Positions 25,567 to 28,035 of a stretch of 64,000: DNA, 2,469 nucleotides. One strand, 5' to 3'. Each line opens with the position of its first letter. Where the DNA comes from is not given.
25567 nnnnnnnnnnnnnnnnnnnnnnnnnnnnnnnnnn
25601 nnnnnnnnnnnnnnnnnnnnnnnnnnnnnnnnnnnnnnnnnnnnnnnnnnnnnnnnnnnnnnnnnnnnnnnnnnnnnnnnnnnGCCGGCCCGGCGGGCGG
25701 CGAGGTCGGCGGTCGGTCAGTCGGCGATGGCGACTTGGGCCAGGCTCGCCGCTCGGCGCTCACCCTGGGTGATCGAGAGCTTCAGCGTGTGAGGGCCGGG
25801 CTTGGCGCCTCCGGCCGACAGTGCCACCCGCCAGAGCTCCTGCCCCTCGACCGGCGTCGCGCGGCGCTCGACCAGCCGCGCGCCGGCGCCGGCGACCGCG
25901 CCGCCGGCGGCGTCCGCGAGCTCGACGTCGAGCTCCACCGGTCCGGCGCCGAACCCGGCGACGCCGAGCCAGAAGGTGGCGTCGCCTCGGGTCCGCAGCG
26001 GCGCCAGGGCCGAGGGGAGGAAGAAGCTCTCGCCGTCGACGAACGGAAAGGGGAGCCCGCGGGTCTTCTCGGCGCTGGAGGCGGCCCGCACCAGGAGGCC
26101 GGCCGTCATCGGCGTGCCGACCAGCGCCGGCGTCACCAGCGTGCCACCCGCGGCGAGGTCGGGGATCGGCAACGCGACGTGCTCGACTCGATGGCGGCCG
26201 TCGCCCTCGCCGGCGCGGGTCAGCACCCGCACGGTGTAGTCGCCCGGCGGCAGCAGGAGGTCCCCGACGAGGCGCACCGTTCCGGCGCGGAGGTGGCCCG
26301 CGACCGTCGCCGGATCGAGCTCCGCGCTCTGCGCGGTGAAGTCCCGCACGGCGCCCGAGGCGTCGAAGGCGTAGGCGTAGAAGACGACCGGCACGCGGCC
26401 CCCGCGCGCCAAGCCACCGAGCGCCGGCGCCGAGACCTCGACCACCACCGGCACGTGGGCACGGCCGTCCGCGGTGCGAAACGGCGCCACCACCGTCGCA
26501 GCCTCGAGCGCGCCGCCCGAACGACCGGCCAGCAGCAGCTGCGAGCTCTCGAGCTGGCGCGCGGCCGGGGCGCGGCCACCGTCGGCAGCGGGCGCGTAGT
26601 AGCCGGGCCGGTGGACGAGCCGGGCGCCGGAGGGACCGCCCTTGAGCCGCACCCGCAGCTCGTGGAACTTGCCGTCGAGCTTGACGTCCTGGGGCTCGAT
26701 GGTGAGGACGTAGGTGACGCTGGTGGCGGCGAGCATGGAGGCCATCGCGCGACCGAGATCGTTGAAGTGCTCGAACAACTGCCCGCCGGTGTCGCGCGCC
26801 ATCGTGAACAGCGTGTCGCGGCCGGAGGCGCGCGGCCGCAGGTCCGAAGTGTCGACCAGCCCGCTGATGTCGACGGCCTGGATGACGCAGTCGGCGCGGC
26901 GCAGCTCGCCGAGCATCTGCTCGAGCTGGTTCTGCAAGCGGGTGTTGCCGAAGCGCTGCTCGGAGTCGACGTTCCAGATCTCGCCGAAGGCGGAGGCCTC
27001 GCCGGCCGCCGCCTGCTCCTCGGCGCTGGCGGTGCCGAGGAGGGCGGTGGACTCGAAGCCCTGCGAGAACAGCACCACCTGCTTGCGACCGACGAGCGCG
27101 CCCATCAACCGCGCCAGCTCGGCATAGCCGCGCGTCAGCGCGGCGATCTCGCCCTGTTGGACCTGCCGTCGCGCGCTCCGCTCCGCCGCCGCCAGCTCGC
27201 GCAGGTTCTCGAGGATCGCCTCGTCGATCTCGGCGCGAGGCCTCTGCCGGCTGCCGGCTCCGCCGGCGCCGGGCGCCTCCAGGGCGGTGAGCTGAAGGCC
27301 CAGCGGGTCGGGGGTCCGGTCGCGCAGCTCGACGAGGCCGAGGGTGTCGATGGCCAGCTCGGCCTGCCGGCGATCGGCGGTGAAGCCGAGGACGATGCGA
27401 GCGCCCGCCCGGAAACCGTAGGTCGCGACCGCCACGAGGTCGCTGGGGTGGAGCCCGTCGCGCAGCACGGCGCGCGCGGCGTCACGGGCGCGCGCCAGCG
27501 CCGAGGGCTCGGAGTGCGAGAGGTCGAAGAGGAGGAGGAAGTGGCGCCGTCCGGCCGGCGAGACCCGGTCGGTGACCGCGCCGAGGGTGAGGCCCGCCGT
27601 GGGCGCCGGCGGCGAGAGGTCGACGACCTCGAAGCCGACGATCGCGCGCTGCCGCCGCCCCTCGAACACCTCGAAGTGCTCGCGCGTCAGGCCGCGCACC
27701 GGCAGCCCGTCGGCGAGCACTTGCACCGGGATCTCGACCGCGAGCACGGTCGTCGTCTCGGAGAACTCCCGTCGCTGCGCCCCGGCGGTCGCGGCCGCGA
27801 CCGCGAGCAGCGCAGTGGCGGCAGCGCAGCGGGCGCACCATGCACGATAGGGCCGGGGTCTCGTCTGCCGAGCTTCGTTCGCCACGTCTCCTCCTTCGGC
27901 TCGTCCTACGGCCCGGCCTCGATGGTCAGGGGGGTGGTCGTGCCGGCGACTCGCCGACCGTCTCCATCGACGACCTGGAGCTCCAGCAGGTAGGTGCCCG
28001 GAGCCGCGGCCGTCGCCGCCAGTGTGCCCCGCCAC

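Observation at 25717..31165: Transglutaminase-TPR lipoprotein translationally coupled to two divergent VWFA 'Acidobacterial-domain' paralogs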

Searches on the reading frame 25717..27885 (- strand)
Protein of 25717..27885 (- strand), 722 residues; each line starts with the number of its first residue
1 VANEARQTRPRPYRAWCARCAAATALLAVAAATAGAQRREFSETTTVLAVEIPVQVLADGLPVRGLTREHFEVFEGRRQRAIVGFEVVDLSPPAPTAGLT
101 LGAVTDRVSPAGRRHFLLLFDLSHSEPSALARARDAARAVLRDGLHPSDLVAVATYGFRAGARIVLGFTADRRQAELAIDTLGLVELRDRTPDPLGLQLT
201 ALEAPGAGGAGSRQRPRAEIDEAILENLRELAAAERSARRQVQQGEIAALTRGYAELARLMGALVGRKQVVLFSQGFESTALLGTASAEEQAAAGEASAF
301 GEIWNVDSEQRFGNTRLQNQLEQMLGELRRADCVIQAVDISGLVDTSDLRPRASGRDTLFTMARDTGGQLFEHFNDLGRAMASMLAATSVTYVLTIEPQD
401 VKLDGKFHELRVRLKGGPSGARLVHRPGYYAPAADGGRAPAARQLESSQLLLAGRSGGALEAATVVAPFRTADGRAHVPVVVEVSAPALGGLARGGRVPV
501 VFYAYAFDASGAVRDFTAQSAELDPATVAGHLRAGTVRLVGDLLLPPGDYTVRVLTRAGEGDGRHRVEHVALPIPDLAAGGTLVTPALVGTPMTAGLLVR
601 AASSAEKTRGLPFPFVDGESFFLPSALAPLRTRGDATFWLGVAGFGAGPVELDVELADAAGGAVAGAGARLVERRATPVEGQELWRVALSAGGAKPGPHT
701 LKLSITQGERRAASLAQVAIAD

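Call 6: search_protein_families(library=pfam, proteins=[window:25720-27885:-], max_evalue=0.1)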
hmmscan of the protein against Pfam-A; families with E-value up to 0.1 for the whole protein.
seq(722 aa): 1 family
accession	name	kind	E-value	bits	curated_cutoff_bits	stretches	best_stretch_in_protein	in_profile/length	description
PF13519.12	VWA_2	-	0.043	14.9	27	0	120-182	5-69/107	von Willebrand factor type A domain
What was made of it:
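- On VWA fold with MIDAS: The generic Pfam VWA_2 model scores below its threshold (call 6).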

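Call 7: search_protein_families(library=ncbifam, proteins=[window:25720-27885:-], max_evalue=0.1)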
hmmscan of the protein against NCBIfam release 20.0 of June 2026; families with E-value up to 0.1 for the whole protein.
seq(722 aa): 1 family
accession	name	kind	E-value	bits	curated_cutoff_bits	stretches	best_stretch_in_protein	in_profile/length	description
TIGR03436.1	acidobact_VWFA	subfamily_domain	1e-41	143.5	81.25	1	45-432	5-324/324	VWA domain-containing protein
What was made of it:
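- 25717..27885 (-): VWA-B (722 aa), the B-type paralog, with the same architecture as VWA-A. TIGR03436 scores 143.5 bits (call 7).
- On Bat aerotolerance operon: The proteins belong to TIGR03436, not to a BatA/B-type family (call 7).
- They match VWA_2 only below its threshold and belong to TIGR03436 (calls 6, 7).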

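Call 85: search_protein_families(library=padloc, proteins=[window:25717-27885:-], max_evalue=0.001)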
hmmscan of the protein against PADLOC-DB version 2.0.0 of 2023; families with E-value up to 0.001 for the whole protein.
window:25717-27885:- (722 aa): 0 families
